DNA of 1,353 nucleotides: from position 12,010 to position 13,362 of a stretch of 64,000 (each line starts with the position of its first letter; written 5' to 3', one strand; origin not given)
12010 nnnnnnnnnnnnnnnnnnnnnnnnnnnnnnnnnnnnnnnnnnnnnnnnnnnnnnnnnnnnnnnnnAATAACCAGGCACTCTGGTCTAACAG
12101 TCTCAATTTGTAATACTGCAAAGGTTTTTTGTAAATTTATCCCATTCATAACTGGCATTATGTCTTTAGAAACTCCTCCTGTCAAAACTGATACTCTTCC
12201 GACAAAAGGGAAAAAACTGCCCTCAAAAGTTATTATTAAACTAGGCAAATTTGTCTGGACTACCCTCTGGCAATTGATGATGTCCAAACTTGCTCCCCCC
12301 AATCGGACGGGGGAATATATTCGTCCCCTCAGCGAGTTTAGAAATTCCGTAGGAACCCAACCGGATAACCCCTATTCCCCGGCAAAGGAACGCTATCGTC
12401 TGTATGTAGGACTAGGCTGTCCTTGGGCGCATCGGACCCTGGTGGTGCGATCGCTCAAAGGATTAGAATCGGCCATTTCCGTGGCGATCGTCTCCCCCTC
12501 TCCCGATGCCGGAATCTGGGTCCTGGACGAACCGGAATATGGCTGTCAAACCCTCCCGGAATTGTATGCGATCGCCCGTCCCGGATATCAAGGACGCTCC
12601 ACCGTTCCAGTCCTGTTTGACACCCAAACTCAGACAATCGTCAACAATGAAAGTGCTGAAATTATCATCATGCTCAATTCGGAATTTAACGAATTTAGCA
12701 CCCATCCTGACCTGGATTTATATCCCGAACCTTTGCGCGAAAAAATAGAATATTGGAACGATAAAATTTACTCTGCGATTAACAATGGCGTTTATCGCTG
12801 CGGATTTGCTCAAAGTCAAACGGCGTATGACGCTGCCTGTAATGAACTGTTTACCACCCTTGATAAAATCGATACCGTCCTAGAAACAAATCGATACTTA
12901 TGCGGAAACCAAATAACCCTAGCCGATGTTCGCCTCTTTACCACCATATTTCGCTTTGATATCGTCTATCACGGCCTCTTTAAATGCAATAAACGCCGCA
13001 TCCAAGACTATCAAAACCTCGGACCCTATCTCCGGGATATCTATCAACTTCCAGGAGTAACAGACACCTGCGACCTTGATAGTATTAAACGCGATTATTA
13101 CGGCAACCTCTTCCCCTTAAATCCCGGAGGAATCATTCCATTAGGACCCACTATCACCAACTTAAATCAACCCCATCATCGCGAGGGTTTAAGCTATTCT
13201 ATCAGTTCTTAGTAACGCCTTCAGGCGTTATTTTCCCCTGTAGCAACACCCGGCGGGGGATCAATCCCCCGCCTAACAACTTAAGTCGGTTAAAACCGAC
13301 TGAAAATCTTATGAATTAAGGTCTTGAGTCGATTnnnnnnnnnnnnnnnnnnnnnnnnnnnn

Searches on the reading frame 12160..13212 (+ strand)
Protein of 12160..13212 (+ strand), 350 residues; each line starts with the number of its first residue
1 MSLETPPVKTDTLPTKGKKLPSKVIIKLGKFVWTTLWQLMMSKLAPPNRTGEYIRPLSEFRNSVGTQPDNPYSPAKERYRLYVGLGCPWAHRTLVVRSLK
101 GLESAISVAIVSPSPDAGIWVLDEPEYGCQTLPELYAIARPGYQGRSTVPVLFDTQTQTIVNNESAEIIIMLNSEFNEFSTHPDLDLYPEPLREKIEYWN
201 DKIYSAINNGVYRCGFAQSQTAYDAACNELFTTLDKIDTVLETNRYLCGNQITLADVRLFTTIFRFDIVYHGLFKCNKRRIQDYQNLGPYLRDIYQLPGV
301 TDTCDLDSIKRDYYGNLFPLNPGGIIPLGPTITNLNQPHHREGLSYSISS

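Call 23: find_encoding_contigs(protein=window:12160-13212:+, flank=2000, max_places=4)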
Protein window:12160-13212:+ (350 aa): no gene with exactly this product is on record in the collection.

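Call 52: search_protein_families(library=pfam, proteins=[window:12160-13212:+], max_evalue=0.00001)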
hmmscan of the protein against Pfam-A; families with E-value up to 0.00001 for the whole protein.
window:12160-13212:+ (350 aa): 3 families
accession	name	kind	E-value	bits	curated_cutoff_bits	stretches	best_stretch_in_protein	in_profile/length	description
PF13410.11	GST_C_2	-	2.1e-13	50.6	24.9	1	221-292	2-68/69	Glutathione S-transferase, C-terminal domain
PF13409.12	GST_N_2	-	4.1e-10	40.5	25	1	87-174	2-69/70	Glutathione S-transferase, N-terminal domain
PF00043.30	GST_C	-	8.2e-07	29.6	20.7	1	216-268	17-69/93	Glutathione S-transferase, C-terminal domain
